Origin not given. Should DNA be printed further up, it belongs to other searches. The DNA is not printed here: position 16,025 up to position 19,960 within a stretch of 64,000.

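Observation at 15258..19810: ABC ATPase followed by a 1211-aa ABC-2 permease fused to an M1 zinc aminopeptidase domain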

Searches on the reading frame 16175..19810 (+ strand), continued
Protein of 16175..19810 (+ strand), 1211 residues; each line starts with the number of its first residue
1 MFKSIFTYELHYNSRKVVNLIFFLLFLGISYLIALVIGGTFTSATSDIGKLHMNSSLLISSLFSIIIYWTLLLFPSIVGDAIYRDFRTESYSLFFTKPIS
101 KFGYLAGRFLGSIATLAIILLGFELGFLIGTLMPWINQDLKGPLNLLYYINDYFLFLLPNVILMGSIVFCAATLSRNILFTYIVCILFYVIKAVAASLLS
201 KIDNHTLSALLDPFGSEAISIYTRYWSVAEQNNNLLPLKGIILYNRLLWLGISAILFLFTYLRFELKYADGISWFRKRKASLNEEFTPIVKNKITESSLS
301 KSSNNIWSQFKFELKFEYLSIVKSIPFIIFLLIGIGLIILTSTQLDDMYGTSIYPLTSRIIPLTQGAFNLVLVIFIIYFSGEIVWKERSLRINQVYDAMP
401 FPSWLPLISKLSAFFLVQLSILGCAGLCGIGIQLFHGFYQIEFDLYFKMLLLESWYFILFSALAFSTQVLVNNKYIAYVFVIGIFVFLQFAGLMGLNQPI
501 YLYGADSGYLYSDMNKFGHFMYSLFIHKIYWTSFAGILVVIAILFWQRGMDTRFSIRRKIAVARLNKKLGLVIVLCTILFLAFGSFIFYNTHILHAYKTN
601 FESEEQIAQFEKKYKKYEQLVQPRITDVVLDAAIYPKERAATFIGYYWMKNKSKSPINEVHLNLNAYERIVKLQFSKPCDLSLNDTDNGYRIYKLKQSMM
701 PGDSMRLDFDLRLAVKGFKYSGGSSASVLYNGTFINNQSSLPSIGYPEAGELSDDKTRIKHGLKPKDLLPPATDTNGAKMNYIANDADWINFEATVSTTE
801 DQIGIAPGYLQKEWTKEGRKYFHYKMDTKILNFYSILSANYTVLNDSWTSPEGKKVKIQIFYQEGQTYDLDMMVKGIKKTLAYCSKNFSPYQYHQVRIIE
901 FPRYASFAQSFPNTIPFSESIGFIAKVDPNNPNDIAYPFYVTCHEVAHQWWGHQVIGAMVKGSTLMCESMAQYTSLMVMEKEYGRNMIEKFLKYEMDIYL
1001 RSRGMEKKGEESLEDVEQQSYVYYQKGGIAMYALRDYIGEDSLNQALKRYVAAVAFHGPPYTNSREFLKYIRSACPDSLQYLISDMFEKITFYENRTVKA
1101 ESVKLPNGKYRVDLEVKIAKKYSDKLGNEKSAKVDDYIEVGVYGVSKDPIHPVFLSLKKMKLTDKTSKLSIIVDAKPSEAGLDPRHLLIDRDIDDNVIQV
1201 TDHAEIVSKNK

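Call 31: find_related_loci(query=A1, collection=genome_contigs, flank=3000)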
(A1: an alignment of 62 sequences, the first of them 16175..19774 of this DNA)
Query A1 (1200 aa) in genome_contigs; peptide patterns used: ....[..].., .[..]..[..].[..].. (x = any residue, [..] = any of these).
600 stretches matched a pattern (row limit reached: there are more); 597 encode a relative of the query (tblastn E <= 1e-3); the best 80 are kept; 80 distinct loci.
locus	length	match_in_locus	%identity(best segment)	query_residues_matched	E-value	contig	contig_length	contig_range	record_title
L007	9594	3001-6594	44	1-1197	0e+0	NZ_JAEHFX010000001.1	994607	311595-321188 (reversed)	Adhaeribacter terrigena strain BT258 NODE_1_length_994607_cov_56.974909, whole genome shotgun sequence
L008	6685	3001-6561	41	1-1200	0e+0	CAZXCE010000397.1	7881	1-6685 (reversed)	MAG TPA_asm: uncultured Clostridia bacterium isolate SRP287051_co1_196 genome assembly, contig: NODE_11539_length_7881_c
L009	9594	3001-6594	42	1-1197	0e+0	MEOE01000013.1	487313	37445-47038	MAG: Bacteroidetes bacterium GWF2_33_16 gwf2_scaffold_2, whole genome shotgun sequence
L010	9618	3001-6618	40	2-1200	0e+0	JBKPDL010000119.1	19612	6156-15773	MAG: Acidobacteriota bacterium isolate GB_EKS_MAG_00025 GB_EKS_000000249057, whole genome shotgun sequence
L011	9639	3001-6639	41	1-1200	0e+0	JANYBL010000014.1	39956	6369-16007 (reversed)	MAG: Burkholderiales bacterium isolate GL140_5_metabat_97 GL140_5_k141_2804335, whole genome shotgun sequence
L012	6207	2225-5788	41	1-1197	0e+0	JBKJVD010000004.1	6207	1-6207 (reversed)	MAG: Thermoanaerobaculia bacterium isolate ant_bin.94 S1Ck117_5856587_flag_0_multi_12.0000_len_6207, whole genome shotgu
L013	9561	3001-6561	40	1-1197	0e+0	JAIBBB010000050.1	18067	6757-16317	MAG: Cyclobacteriaceae bacterium isolate SSF13 NODE_1671_length_18067_cov_4.500056, whole genome shotgun sequence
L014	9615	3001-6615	43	1-1197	0e+0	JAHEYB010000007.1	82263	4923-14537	MAG: Bacteroidetes bacterium isolate nzgw118 NODE_374_length_82264_cov_5.134229, whole genome shotgun sequence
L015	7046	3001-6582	41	1-1200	0e+0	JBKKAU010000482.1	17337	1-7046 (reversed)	MAG: Thermoanaerobaculia bacterium isolate swi_bin.312 S1Ck127_5564_flag_1_multi_10.0000_len_17337, whole genome shotgun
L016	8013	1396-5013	41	2-1200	0e+0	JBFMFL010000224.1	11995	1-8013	MAG: Gemmatimonadota bacterium isolate MAG270 MAG270_224, whole genome shotgun sequence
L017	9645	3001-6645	41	1-1197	0e+0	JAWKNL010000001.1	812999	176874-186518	MAG: Bacteroidia bacterium isolate ABC2.128 ABC2.128.fa-1, whole genome shotgun sequence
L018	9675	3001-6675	42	1-1200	0e+0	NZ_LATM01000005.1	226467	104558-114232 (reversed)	Hymenobacter terrenus strain MIMtkLc17 scaffold5, whole genome shotgun sequence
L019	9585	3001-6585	41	1-1196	0e+0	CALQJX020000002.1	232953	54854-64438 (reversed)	MAG: Bordetella parapertussis isolate HRSG-E12-bin-86 genome assembly, contig: HRSG-E13-C5, whole genome shotgun sequenc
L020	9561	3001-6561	40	4-1200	0e+0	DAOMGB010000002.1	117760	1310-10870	MAG TPA_asm: Casimicrobiaceae bacterium isolate AMR_MDS_4987 NODE_23_length_117760_cov_10.981624, whole genome shotgun s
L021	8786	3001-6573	40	1-1200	0e+0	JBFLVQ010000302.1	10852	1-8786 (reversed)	MAG: Acidobacteriota bacterium isolate MAG010 MAG010_302, whole genome shotgun sequence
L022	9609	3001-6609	40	1-1200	0e+0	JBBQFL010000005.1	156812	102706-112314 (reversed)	MAG: Burkholderiales bacterium isolate Co_metawrap_1031 Cmw_1031_k141_20732308_length_156812_cov_51.9984, whole genome s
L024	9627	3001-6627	40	1-1200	0e+0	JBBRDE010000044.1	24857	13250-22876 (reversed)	MAG: Cytophagales bacterium isolate Co_metawrap_2438 Cmw_2438_k141_3058260_length_24857_cov_9.0000, whole genome shotgun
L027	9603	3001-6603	39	1-1200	0e+0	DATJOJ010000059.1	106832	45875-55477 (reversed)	MAG TPA_asm: Terriglobales bacterium isolate SMAG_U14884 k141_3671059, whole genome shotgun sequence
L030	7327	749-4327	40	1-1200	0e+0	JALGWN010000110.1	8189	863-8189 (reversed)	MAG: bacterium isolate Meg22_46_Bin_89 Meg22_46_Bin_89_scaffold_22309, whole genome shotgun sequence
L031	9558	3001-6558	39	4-1200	0e+0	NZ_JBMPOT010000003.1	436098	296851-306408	Undibacterium sp. JH2W NODE_3_length_436098_cov_37.580812_3, whole genome shotgun sequence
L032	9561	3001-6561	40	1-1200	0e+0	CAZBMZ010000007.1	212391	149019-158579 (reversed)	MAG TPA_asm: uncultured Clostridia bacterium isolate SRP090828_co2_158 genome assembly, contig: NODE_13_length_212391_co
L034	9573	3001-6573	39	8-1200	0e+0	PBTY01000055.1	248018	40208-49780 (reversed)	MAG: Rickettsiales bacterium isolate NP5 78697, whole genome shotgun sequence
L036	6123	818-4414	39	4-1200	0e+0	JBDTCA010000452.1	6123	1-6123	MAG: Caldimonas sp. isolate cluster2_bin.145 k127_3477613, whole genome shotgun sequence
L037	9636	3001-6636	41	1-1200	0e+0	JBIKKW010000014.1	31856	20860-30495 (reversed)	MAG: Bacteroidia bacterium isolate ME2014-08-05_3300044627_group5_bin76 Rohwer_bin414_scaffold_753_c1, whole genome shot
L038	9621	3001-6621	38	5-1200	0e+0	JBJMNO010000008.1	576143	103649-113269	MAG: Gemmatimonadaceae bacterium isolate H3_16_all_fractions_metab_conc_60_63_0 k255_3656780, whole genome shotgun seque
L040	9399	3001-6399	40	49-1200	0e+0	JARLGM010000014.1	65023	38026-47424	MAG: Candidatus Sulfopaludibacter sp. isolate MAG_CO124 NODE_14_length_65023_cov_26.062862, whole genome shotgun sequenc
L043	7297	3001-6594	39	1-1200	0e+0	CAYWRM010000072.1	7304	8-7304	MAG TPA_asm: uncultured Lentimicrobiaceae bacterium isolate binchicken_co51_190 genome assembly, contig: NODE_4395_lengt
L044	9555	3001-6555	38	4-1200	0e+0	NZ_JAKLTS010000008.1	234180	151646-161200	Massilia sp. TS11 8, whole genome shotgun sequence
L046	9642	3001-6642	38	1-1200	0e+0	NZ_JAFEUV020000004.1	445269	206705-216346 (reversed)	Telluribacter sp. SYSU D00476 NODE_4_length_445269_cov_95.252281, whole genome shotgun sequence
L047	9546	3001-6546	38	1-1200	0e+0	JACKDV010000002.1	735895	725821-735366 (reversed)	MAG: Myxococcales bacterium isolate HK-STAS-MYXO-16 HK-STAS-MYXO-16_2, whole genome shotgun sequence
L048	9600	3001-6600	38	1-1200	0e+0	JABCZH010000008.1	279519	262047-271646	MAG: Acidobacteria bacterium isolate Inc-BW-C-12-M_MAG18 Ga0210394_10000053, whole genome shotgun sequence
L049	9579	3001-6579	38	1-1200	0e+0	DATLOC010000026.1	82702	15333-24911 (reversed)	MAG TPA_asm: Thermoanaerobaculia bacterium isolate SMAG_U13816 k141_880948, whole genome shotgun sequence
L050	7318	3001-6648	36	1-1200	0e+0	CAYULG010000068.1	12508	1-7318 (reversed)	MAG TPA_asm: uncultured Salinivenus sp. isolate SRP185896_co2_288 genome assembly, contig: NODE_5212_length_12508_cov_9.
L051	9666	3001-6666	41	1-1200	0e+0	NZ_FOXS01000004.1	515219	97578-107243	Hymenobacter arizonensis strain OR362-8,ATCC BAA-1266,JCM 13504, whole genome shotgun sequence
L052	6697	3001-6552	38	4-1200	0e+0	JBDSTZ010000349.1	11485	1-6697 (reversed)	MAG: Massilia sp. isolate cluster1_bin.57 k127_12176578, whole genome shotgun sequence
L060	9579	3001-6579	37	5-1200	0e+0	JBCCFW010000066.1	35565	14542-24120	MAG: Acidobacteriota bacterium isolate P01_B01_bin.29 k141_997628_length_35565_cov_19.0013, whole genome shotgun sequenc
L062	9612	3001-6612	38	4-1200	0e+0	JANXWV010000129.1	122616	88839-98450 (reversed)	MAG: Rhizobacter sp. isolate GL140_2_metabat_290 GL140_2_k141_2663521, whole genome shotgun sequence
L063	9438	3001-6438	39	48-1200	0e+0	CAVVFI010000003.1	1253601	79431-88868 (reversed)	MAG: uncultured Gammaproteobacteria bacterium isolate MFD01721.bin.1.229 genome assembly, contig: contig_16401, whole ge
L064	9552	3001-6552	37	4-1200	0e+0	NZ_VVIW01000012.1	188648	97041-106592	Massilia aquatica strain CCM 8693 NODE_12_length_188648_cov_6.684242, whole genome shotgun sequence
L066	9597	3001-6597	37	1-1200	0e+0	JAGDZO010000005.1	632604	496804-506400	MAG: Cyclobacteriaceae bacterium isolate FR12bac3 FR12DL_contig_82, whole genome shotgun sequence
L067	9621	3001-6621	40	5-1200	0e+0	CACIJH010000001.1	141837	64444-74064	uncultured Bacteroidetes bacterium isolate AG-913-F17 genome assembly, contig: AG-913-F17_NODE_1, whole genome shotgun s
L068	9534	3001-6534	38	1-1200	0e+0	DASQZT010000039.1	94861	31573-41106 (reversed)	MAG TPA_asm: Bryobacteraceae bacterium isolate SMAG_U11099 k141_420778, whole genome shotgun sequence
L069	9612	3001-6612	38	2-1200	0e+0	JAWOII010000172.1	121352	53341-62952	MAG: Enhygromyxa sp. isolate CWP5-2.bin.157 k191_3355242, whole genome shotgun sequence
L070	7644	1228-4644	37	49-1200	0e+0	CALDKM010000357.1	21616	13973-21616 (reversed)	MAG TPA_asm: uncultured proteobacterium isolate SRR5576005_bin.170_CONCOCT_v1.1_MAG genome assembly, contig: ERZ795034.1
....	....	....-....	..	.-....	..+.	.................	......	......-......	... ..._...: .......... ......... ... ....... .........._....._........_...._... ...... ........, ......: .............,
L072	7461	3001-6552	37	4-1200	0e+0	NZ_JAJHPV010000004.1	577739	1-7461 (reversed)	Massilia agrisoli strain MAHUQ-52 GCM70020059_4, whole genome shotgun sequence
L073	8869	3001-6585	38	1-1200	0e+0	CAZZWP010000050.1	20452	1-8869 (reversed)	MAG: uncultured Rudaea sp. isolate Brown_P.bin.2 genome assembly, contig: NODE_94_length_20452_cov_7.036133, whole genom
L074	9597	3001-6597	37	1-1200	0e+0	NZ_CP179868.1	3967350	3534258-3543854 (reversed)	Ekhidna sp. To15 chromosome, complete genome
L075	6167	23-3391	39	76-1200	0e+0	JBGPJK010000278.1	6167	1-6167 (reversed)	MAG: Terriglobia bacterium isolate OBJ_0618_7090110_311 k141_10183849_length_6167_cov_11.0000, whole genome shotgun sequ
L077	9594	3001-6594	38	1-1200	0e+0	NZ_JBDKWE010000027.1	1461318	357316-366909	Ekhidna sp. MALMAid0563 k141_35, whole genome shotgun sequence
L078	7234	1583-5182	37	1-1200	0e+0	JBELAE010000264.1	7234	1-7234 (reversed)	MAG: Candidatus Sulfotelmatobacter sp. isolate SPRUCE 86 SPRUCE_86_264, whole genome shotgun sequence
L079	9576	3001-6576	40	1-1200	0e+0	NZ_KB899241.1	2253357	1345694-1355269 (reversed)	Rudaea cellulosilytica DSM 22992 F455DRAFT_scaffold00001.1, whole genome shotgun sequence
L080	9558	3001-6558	37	4-1200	0e+0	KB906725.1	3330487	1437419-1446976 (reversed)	Oxalobacteraceae bacterium AB_14 genomic scaffold OxaIDRAFT_scaffold00002.2, whole genome shotgun sequence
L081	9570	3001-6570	37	1-1200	0e+0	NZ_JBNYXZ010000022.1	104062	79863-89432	Janthinobacterium sp. MDT1-19 NODE_22_length_104062_cov_42.908759, whole genome shotgun sequence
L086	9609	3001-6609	37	1-1200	0e+0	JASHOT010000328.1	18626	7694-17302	MAG: Candidatus Sulfotelmatobacter sp. isolate JOPF030 JOPF_N10C_contig_165066, whole genome shotgun sequence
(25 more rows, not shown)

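Call 37: predict_structure(alignment_id=A1)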
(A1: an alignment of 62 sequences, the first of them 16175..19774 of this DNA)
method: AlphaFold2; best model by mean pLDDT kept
length: 1200 residues; sequences in the alignment: 62
mean_pLDDT: 88.3   pTM: 0.85
mean pLDDT of the five models: 88.3, 87.9, 86.4, 85.6, 85.1
residues with pLDDT >= 90: 728; 70-90: 393; 50-70: 52; < 50: 27
segments of 3 or more residues with pLDDT < 50: 269-276, 281-297
pLDDT, mean of each block of 10 residues (from residue 1): 90 88 90 90 74 92 82 85 80 66 91 93 94 90 92 91 92 85 82 82 85 91 91 92 94 93 71 47 41 47 80 91 87 87 71 86 83 88 83 72 86 95 93 91 93 93 93 85 86 82 90 88 93 96 79 82 88 96 95 86 92 94 97 94 97 96 91 95 93 97 97 87 68 89 92 89 92 92 91 97 95 96 96 93 96 95 88 95 95 94 76 88 75 80 93 91 93 95 88 92 89 93 94 96 96 92 96 95 96 94 93 95 93 93 75 84 92 93 93 91
secondary structure, 60 per line:
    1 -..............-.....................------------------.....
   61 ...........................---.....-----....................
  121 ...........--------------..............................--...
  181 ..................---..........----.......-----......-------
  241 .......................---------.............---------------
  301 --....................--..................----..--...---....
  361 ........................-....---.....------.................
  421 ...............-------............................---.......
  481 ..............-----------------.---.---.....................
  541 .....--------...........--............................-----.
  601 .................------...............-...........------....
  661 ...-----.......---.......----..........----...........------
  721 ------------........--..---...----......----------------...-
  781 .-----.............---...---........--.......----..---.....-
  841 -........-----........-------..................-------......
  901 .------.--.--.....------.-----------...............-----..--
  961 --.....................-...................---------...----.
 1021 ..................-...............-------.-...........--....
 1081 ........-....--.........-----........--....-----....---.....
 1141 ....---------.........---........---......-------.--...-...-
elements in order (helices of 4 or more, strands of 3 or more residues): H2-15 H17-37 H56-87 H91-95 H101-131 H146-175 H178-198 H202-211 H216-222 H228-233 H241-263 H273-285 H303-322 H325-342 E351-353 H357-384 H386-389 H393-397 H404-435 H443-470 H474-494 H520-545 H554-564 H567-594 H600-617 E624-635 E640-650 E657-663 E669-675 E679-685 E690-699 E704-714 E733-736 H737-740 H755-760 E787-799 E803-805 E809-816 E819-825 E835-839 E842-849 E855-862 H870-887 E895-901 E914-918 H937-951 H963-983 H985-1003 H1020-1038 H1040-1054 H1064-1074 H1077-1088 E1090-1093 E1096-1104 E1110-1117 E1120-1123 E1129-1132 E1136-1144 E1154-1162 E1166-1173 E1177-1182 E1197-1199
